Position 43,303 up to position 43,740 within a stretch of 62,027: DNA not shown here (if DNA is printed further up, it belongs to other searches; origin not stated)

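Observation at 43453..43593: Second member of the 46-codon micro-ORF family (locus B)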

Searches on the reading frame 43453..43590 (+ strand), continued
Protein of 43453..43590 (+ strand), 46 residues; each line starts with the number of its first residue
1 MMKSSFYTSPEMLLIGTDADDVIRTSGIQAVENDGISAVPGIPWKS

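Call 48: find_encoding_contigs(protein=P0188, flank=9000, max_places=2)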
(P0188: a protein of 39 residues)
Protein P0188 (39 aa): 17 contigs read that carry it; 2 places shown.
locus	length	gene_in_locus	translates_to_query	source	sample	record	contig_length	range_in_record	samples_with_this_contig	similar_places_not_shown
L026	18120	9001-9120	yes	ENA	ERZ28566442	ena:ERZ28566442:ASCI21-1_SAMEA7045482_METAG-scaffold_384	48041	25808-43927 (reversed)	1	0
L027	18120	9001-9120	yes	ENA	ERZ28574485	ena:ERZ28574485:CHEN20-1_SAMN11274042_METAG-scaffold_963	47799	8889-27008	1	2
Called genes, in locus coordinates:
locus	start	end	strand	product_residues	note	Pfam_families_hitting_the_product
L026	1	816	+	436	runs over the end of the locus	PF01053:Cys_Met_Meta_PP, PF00155:Aminotran_1_2 (weak), PF01041:DegT_DnrJ_EryC1, PF02347:GDC-P (weak)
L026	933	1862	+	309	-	PF00291:PALP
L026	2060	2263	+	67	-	-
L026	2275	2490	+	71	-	-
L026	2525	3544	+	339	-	PF03706:LPG_synthase_TM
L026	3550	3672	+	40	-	-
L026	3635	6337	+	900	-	PF00009:GTP_EFTU, PF22042:EF-G_D2, PF14492:EFG_III, PF03764:EFG_IV, PF00679:EFG_C, PF05991:NYN_YacP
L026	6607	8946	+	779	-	-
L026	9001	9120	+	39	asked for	-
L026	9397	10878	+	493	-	PF00370:FGGY_N, PF02782:FGGY_C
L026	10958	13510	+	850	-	PF00933:Glyco_hydro_3, PF01915:Glyco_hydro_3_C, PF14310:Fn3-like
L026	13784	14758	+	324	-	PF00682:HMGL-like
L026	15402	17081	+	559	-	PF00749:tRNA-synt_1c, PF19269:Anticodon_2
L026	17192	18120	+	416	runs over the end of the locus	PF01960:ArgJ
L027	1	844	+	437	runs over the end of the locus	PF01053:Cys_Met_Meta_PP, PF00155:Aminotran_1_2, PF01041:DegT_DnrJ_EryC1, PF02347:GDC-P (weak)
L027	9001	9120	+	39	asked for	-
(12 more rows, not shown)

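Call 53: find_related_loci(query=A4, collection=genome_contigs, flank=10000)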
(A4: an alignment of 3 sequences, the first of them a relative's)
Query A4 (268 aa) in genome_contigs; peptide patterns used: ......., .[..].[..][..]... (x = any residue, [..] = any of these).
41 stretches matched a pattern; 3 encode a relative of the query (tblastn E <= 1e-3); 3 distinct loci.
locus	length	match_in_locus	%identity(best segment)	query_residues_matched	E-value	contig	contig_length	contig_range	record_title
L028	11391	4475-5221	77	1-268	4e-143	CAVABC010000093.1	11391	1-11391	Acutalibacteraceae bacterium isolate H07665-L1_cleanbin_000004 genome assembly, contig: Spades_H07665-L1_contig_1217, wh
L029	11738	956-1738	65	2-266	2e-115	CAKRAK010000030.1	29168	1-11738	MAG: uncultured Lachnospiraceae bacterium isolate REFINED_METABAT215_TOP10_CONTIGS_1500_ASSEMBLY_K77_MERGED__Hadza_MoBio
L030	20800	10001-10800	73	1-268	2e-107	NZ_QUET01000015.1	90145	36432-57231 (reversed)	Roseburia sp. AM59-24XD AM59-24XD.Scaf15, whole genome shotgun sequence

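Call 61: find_encoding_contigs(protein=P0025, flank=9000, max_places=2)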
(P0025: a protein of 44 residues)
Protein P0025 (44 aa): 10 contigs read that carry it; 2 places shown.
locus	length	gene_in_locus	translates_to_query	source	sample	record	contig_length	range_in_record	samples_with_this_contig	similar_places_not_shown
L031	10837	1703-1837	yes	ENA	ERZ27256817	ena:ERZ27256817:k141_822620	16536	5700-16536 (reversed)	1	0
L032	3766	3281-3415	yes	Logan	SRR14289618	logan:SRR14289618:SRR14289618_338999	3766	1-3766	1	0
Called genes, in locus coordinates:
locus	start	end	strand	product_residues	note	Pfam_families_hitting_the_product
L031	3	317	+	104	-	?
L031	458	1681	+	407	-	PF04616:Glyco_hydro_43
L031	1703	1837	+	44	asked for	-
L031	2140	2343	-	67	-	-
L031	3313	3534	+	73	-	PF04023:FeoA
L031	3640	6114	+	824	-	PF01926:MMR_HSR1, PF02421:FeoB_N, PF17910:FeoB_Cyto, PF07670:Gate, PF07664:FeoB_C, PF07670:Gate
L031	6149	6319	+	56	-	PF12669:FeoB_associated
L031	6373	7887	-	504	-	PF00884:Sulfatase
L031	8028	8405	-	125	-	-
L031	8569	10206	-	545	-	PF00118:Cpn60_TCP1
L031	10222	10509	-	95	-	PF00166:Cpn10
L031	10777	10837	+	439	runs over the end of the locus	PF01235:Na_Ala_symp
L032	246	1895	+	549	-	-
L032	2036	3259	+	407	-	PF04616:Glyco_hydro_43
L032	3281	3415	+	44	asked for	-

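Call 62: find_encoding_contigs(protein=P0024, flank=9000, max_places=2)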
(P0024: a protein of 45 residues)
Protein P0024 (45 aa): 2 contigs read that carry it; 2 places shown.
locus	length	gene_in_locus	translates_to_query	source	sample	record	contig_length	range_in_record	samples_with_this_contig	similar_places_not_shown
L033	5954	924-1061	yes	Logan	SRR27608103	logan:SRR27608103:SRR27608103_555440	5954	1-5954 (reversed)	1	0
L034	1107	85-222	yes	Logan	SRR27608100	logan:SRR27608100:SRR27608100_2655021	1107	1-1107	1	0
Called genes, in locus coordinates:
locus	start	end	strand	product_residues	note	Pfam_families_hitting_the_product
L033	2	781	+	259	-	?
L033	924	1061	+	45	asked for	-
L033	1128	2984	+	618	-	-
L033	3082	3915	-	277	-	PF02311:AraC_binding (weak), PF00165:HTH_AraC (faint), PF12833:HTH_18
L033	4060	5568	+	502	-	PF13306:LRR_5, PF13855:LRR_8 (faint), PF13306:LRR_5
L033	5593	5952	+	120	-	?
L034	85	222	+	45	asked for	-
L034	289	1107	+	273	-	?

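Call 71: search_solved_structures(query=L015:4512-7982:+, max_evalue=1)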
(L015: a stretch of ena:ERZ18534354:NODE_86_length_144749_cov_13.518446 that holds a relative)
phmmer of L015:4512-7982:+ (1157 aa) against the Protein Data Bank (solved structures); distinct sequences matched with E-value up to 1: 0.

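Call 74: search_protein_families(library=ncbifam, alignment_id=A3, max_evalue=1)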
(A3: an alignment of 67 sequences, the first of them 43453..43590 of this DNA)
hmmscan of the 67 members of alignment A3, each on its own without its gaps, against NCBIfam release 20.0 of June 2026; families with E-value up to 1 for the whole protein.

A. member 1, window:43453-43590:+ (46 aa): 0 families

B. families by the number of members that match (of 67 scanned): 10 families
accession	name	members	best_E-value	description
NF033528.1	lasso_cyano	10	0.017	lasso peptide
NF033524.1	lasso_PadeA_fam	2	0.011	paeninodin family lasso peptide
NF033900.0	T4SS_IcmE_DotG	1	0.001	type IVB secretion system protein DotG/IcmE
NF007709.0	PRK10404.1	1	0.0013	stress response protein ElaB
TIGR03017.1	EpsF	1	0.018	chain length determinant protein EpsF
TIGR00868.1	hCaCC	1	0.069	calcium-activated chloride channel protein 1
NF038147.1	lanti_IV_venA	1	0.075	VenA family class IV lanthipeptide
TIGR04077.1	expor_sig_YdyF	1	0.15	epipeptide YydF family RiPP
TIGR02534.1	mucon_cyclo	1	0.16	muconate/chloromuconate family cycloisomerase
NF040676.1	wall_bind_EntB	1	0.17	cell wall-binding protein EntB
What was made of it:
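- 43453..43530 (+): Conserved head (putative leader), residues 1-26: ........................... It ends at the family's invariant Ser. Ten of 67 members give sub-threshold matches to lasso leader models (call 74).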

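Call 98: search_solved_structures(query=A7, max_evalue=1, show_alignments=2)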
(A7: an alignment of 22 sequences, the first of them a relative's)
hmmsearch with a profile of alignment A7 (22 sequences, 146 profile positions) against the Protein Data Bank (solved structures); distinct sequences matched with E-value up to 1: 6.
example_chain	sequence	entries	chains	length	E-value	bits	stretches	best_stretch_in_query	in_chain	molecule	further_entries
4nv4_A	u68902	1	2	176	0.0015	21.2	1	19-71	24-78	Signal peptidase I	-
7p2p_A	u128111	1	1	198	0.013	18.1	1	21-87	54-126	Signal peptidase complex catalytic subunit SEC11A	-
4wvh_A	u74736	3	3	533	0.014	18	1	17-71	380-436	Maltose-binding periplasmic protein,Signal peptidase IB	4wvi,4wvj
7p2q_A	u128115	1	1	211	0.014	18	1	20-84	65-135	Signal peptidase complex catalytic subunit SEC11C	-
9rjb_A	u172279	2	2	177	0.062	15.9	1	23-87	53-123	Signal peptidase complex catalytic subunit SEC11A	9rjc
4wvg_A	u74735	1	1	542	0.13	14.9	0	17-71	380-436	Maltose-binding periplasmic protein,Signal peptidase IB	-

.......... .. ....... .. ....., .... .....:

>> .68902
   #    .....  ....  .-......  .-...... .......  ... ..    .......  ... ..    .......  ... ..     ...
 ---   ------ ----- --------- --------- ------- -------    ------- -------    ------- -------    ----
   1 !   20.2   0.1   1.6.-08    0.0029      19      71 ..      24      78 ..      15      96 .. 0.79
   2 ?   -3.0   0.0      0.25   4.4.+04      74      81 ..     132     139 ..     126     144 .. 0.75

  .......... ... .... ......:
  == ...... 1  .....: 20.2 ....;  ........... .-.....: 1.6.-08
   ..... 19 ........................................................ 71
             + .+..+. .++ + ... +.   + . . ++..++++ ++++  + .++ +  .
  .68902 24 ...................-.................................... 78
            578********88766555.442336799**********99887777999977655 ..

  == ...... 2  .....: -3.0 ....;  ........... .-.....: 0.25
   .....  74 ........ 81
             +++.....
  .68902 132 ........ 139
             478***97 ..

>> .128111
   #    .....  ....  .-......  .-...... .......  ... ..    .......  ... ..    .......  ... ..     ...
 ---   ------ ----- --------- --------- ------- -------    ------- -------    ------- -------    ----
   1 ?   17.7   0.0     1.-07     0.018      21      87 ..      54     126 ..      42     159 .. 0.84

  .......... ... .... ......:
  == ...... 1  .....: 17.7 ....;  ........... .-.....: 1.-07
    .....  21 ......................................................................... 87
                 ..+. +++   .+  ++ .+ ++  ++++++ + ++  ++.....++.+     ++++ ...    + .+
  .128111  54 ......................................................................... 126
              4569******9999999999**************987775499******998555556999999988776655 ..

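Call 104: search_solved_structures(query=A8, max_evalue=1, show_alignments=1)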
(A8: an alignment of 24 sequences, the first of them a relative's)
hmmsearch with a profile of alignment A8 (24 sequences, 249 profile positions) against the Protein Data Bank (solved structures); distinct sequences matched with E-value up to 1: 5.
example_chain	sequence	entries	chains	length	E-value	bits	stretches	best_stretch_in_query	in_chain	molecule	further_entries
3pfy_A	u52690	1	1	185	0.026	17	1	10-87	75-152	OTU domain-containing protein 5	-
3tmo_A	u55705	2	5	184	0.033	16.7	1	10-97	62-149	OTU domain-containing protein 5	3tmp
8c5y_C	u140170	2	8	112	0.55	12.7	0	78-116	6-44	RPA14 subunit of the hetero-oligomeric complex involved in homologous recombination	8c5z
8aaj_C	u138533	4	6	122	0.67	12.4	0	78-116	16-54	RPA14 subunit of the hetero-oligomeric complex involved in homologous recombination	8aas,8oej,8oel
1ko7_A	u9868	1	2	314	0.74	12.3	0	93-119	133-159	Hpr kinase/phosphatase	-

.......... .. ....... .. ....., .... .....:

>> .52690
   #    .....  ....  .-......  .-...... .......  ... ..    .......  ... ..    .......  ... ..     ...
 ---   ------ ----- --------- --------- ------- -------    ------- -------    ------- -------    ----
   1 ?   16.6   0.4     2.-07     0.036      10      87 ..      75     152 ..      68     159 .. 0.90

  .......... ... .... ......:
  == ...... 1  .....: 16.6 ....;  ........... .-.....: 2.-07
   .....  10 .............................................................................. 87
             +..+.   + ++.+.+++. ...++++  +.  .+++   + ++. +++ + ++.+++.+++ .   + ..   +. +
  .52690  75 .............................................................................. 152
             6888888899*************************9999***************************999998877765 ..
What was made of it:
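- Tried and rejected: The kinase profile against PDB reaches HPr kinase only at E=0.74 (call 104).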

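Call 105: search_protein_families(library=ncbifam, alignment_id=A8, max_evalue=0.01)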
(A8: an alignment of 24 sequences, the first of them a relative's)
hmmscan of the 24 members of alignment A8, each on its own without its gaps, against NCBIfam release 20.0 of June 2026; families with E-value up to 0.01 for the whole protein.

A. member 1, L015:9066-9869:+ (268 aa): 3 families
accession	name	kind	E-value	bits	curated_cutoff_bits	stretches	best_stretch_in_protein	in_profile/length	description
TIGR04249.1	SCM_chp_ScmC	equivalog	7.8e-05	22.1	125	1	83-171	100-179/292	SynChlorMet cassette protein ScmC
TIGR04352.1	HprK_rel_A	equivalog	0.0023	17.1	200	1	110-142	93-125/280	HprK-related kinase A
NF006742.0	PRK09270.1-1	equivalog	0.0071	15.7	402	0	130-235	48-147/237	nucleoside/nucleotide kinase family protein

B. families by the number of members that match (of 24 scanned): 6 families
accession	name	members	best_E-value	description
TIGR04249.1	SCM_chp_ScmC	23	1.1e-08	SynChlorMet cassette protein ScmC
TIGR00679.1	hpr-ser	14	8.2e-06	HPr(Ser) kinase/phosphatase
TIGR04352.1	HprK_rel_A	8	0.00016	HprK-related kinase A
TIGR04355.1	HprK_rel_B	7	0.00039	HprK-related kinase B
NF006742.0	PRK09270.1-1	1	0.0071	nucleoside/nucleotide kinase family protein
NF005992.0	PRK08116.1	1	0.0071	hypothetical protein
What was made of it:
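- Of the kinase-like proteins, 23 of 24 hit ScmC and 14 of 24 hit HPr(Ser) kinase, all below the curated cut-offs (call 105).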

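Call 106: find_related_loci(query=A8, collection=genome_contigs, flank=4000)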
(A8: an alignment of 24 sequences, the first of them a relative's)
Query A8 (268 aa) in genome_contigs; peptide patterns used: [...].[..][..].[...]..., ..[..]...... (x = any residue, [..] = any of these).
600 stretches matched a pattern (row limit reached: there are more); 596 encode a relative of the query (tblastn E <= 1e-3); the best 80 are kept; 80 distinct loci.
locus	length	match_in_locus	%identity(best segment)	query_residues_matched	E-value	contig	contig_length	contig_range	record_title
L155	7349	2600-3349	53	6-267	9e-94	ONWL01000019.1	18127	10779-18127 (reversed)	uncultured Clostridiales bacterium isolate RUG702 genome assembly, contig: scaffold_4529, whole genome shotgun sequence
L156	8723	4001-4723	53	5-265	9e-91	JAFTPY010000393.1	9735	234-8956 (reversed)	MAG: Lachnospiraceae bacterium isolate RGIG4043 Roe_deer_Cecum-5__c589055, whole genome shotgun sequence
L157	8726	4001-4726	56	7-268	4e-89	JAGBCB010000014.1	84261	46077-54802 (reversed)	MAG: Lachnospiraceae bacterium isolate RGIG8982 Water_deer_Rectum-2__c70, whole genome shotgun sequence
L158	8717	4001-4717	54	9-265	2e-88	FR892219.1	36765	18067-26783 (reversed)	Ruminococcus sp. CAG:382 genomic scaffold, scf246, whole genome shotgun sequence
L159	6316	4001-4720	52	6-265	2e-86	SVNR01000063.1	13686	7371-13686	MAG: Ruminococcus sp. isolate SIG544 NODE_76331_length_13686_cov_2.595914, whole genome shotgun sequence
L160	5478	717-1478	51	2-265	2e-86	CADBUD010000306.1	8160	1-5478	MAG: uncultured Lachnospiraceae bacterium isolate RUG14305 genome assembly, contig: RUG14305_asm_306, whole genome shotg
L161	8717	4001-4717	51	7-265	9e-85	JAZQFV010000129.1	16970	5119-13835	MAG: Ruminococcus sp. isolate T1900044632_TS20190098.MAGScoT_cleanbin_000010 SGB_1065_k141_1606635, whole genome shotgun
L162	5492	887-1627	52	6-265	2e-84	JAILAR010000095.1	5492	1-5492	MAG: Eubacterium sp. isolate RUI538 k141_13495374_flag=0_multi=22.0792_len=5492, whole genome shotgun sequence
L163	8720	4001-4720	50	8-266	2e-83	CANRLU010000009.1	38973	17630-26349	MAG: uncultured Clostridia bacterium isolate Lapin-011__bin22 genome assembly, contig: Lapin-011__NODE_913_length_38973_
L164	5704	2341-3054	52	10-267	1e-83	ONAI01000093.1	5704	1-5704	uncultured Ruminococcus sp. isolate RUG127 genome assembly, contig: scaffold_11052, whole genome shotgun sequence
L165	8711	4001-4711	52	10-266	9e-83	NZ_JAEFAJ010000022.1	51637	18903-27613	MAG: Ruminococcus sp. isolate Tb.RUG.491 NODE_2163_length_51637_cov_2.646904, whole genome shotgun sequence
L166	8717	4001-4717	50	8-266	8e-82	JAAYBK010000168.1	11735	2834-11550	MAG: Ruminococcus sp. isolate AS06rmzACSIP_302 307903_AS06, whole genome shotgun sequence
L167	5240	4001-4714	50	10-267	6e-82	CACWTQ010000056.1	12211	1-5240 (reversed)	MAG: uncultured Ruminococcus sp. isolate RUG10904 genome assembly, contig: RUG10904_asm_56, whole genome shotgun sequenc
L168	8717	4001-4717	49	8-266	3e-81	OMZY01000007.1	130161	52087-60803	uncultured Clostridiales bacterium isolate RUG111 genome assembly, contig: scaffold_99, whole genome shotgun sequence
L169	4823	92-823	51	7-266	4e-81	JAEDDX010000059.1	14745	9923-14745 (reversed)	MAG: Acetatifactor sp. isolate MAG043 NODE_3816_length_14745_cov_19.872226, whole genome shotgun sequence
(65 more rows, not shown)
